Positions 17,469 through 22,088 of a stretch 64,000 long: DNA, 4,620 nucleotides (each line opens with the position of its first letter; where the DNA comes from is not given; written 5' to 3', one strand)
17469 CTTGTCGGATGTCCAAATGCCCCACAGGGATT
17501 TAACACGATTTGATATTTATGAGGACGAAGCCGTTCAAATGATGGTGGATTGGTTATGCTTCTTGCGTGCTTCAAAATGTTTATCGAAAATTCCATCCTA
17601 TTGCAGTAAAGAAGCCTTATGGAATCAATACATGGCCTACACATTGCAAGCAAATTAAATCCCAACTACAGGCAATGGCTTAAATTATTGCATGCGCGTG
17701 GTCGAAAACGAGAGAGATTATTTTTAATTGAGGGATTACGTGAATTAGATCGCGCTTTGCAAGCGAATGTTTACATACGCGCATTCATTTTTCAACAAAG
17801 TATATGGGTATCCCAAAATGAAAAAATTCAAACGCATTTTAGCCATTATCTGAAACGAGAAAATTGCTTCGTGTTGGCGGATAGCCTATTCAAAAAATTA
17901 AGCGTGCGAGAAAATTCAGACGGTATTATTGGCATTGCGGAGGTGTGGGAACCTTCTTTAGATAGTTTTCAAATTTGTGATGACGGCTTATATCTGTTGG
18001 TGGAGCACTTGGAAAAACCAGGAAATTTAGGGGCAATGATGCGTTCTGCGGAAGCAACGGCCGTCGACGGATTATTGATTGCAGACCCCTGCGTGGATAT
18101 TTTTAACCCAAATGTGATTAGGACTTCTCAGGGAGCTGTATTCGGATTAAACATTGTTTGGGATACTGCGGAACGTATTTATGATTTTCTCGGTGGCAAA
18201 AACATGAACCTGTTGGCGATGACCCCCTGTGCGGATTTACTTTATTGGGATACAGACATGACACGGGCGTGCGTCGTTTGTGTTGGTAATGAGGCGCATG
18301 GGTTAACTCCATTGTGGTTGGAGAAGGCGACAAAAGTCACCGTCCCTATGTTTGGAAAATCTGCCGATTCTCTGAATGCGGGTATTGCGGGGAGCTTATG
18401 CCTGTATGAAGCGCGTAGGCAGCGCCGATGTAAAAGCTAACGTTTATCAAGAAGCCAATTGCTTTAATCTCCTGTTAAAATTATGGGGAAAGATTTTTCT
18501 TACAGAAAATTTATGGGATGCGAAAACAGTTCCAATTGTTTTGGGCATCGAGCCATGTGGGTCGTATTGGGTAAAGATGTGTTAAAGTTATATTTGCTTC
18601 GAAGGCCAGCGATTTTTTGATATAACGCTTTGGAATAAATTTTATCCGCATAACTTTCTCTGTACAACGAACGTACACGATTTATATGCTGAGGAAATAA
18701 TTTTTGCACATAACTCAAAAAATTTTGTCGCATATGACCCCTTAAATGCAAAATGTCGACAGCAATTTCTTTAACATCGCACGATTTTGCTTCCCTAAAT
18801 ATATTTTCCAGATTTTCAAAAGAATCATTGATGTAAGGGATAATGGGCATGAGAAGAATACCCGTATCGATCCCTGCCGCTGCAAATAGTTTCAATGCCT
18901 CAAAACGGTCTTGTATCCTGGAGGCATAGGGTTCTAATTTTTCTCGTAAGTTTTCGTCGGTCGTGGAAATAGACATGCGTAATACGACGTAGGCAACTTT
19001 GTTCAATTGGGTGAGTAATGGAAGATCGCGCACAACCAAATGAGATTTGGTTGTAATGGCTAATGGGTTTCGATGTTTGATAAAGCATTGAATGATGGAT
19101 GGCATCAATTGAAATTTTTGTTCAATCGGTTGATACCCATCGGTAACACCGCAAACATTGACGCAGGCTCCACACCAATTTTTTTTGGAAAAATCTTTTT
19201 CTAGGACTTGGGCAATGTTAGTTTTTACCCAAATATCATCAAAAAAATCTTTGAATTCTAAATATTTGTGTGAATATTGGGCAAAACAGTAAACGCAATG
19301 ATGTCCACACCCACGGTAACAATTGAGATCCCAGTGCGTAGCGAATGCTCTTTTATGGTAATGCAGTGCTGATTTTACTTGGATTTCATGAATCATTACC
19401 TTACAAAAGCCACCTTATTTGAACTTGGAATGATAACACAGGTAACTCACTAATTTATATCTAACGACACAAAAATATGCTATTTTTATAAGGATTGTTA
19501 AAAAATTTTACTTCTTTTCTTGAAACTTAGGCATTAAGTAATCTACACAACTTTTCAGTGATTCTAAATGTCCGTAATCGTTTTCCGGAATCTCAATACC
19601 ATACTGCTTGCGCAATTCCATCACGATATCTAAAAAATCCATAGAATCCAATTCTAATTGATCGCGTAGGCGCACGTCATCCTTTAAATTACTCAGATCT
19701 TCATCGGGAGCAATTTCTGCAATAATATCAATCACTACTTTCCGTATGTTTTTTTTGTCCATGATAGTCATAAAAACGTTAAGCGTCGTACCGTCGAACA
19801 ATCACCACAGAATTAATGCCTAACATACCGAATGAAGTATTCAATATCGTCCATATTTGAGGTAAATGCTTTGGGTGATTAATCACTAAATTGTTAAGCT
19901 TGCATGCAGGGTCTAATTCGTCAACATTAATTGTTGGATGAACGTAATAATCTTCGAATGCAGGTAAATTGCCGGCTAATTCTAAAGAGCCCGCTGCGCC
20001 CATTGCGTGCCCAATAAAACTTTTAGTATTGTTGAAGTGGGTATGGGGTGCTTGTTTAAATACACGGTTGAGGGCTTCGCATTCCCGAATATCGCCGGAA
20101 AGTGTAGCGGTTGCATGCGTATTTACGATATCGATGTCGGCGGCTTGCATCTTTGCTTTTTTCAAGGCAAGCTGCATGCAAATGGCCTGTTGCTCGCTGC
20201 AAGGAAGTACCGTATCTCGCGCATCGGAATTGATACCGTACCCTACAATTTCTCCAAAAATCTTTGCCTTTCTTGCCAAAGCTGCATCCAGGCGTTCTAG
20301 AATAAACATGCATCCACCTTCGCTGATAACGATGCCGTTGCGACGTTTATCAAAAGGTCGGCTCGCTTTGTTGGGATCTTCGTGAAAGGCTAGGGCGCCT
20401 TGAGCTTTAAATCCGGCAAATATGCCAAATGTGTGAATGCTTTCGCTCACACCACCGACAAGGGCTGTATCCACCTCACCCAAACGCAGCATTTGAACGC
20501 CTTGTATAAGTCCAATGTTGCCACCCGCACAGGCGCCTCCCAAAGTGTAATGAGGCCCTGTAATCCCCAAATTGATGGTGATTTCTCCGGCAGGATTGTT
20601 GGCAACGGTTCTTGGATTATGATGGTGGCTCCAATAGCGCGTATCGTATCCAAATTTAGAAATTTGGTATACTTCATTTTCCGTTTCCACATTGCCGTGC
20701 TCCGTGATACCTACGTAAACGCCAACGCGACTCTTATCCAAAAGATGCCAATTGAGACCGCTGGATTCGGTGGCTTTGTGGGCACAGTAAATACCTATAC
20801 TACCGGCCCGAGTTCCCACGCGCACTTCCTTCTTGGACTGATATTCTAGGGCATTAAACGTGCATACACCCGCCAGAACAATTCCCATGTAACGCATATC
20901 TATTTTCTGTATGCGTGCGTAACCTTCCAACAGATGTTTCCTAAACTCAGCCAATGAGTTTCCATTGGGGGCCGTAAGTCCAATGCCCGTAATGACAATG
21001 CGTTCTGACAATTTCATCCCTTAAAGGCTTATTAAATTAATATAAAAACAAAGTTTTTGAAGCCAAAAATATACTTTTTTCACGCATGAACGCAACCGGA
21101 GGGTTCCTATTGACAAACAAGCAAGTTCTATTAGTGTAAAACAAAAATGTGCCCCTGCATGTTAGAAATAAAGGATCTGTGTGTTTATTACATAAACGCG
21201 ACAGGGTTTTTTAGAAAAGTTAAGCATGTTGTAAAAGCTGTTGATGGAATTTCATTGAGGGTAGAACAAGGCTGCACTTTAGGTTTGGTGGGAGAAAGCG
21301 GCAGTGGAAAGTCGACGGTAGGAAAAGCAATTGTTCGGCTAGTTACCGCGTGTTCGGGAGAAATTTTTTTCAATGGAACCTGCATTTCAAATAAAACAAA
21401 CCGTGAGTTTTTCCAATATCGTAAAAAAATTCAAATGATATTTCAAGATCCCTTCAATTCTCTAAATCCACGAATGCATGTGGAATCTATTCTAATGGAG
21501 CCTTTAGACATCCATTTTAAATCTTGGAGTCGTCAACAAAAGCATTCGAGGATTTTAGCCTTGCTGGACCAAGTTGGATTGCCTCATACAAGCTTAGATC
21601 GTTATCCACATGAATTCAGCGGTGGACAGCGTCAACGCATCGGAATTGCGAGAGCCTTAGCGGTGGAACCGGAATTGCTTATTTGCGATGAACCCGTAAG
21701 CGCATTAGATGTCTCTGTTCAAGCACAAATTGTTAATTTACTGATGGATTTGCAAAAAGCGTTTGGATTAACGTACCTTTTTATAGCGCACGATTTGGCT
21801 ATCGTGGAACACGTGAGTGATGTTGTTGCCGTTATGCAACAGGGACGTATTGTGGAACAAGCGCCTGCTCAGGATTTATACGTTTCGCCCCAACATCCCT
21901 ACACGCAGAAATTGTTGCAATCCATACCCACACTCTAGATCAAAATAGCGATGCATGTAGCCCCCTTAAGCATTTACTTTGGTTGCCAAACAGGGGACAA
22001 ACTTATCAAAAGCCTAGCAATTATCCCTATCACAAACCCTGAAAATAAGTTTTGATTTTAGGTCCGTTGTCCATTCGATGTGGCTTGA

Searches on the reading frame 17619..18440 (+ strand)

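Call 60: search_protein_families(library=pfam, proteins=[window:17619-18440:+], max_evalue=0.00001)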
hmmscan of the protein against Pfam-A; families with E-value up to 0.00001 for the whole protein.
window:17619-18440:+ (273 aa): 3 families
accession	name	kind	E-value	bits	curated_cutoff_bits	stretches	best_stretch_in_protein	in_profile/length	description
PF00588.24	SpoU_methylase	-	4.5e-27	95.3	29.7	1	124-263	2-142/142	SpoU rRNA Methylase family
PF22435.1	MRM3-like_sub_bind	-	2.9e-14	53.7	27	1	14-105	1-84/84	MRM3-like substrate binding domain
PF22655.1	SpoU_sub_bind_like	-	9.7e-06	26.4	27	0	14-99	1-83/90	SpoU L30e-like domain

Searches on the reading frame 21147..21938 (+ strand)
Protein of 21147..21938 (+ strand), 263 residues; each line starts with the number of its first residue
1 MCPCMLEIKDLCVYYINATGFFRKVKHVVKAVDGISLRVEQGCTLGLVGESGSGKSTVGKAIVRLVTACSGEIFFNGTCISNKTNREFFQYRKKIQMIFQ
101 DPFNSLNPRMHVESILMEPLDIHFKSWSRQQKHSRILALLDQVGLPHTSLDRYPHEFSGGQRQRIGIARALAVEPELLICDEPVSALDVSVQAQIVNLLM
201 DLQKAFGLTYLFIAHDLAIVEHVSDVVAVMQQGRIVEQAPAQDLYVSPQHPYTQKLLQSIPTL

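Call 48: search_protein_families(library=pfam, proteins=[window:21147-21938:+], max_evalue=0.001)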
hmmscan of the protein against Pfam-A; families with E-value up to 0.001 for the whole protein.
window:21147-21938:+ (263 aa): 5 families
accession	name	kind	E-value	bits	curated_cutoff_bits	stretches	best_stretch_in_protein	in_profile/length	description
PF00005.33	ABC_tran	-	1.2e-32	113.8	25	1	33-184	2-136/137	ABC transporter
PF08352.17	oligo_HPY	-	4.9e-07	30.5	27.1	1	236-263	1-28/65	Oligopeptide/dipeptide transporter, C-terminal region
PF13304.12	AAA_21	-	1.7e-05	25.5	27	0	46-66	3-23/304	AAA domain, putative AbiEii toxin, Type IV TA system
PF02463.25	SMC_N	-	5.5e-05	23.1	40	1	46-232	28-214/220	RecF/RecN/SMC N terminal domain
PF13555.12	AAA_29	-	0.00028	21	27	1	38-77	18-56/61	P-loop containing region of AAA domain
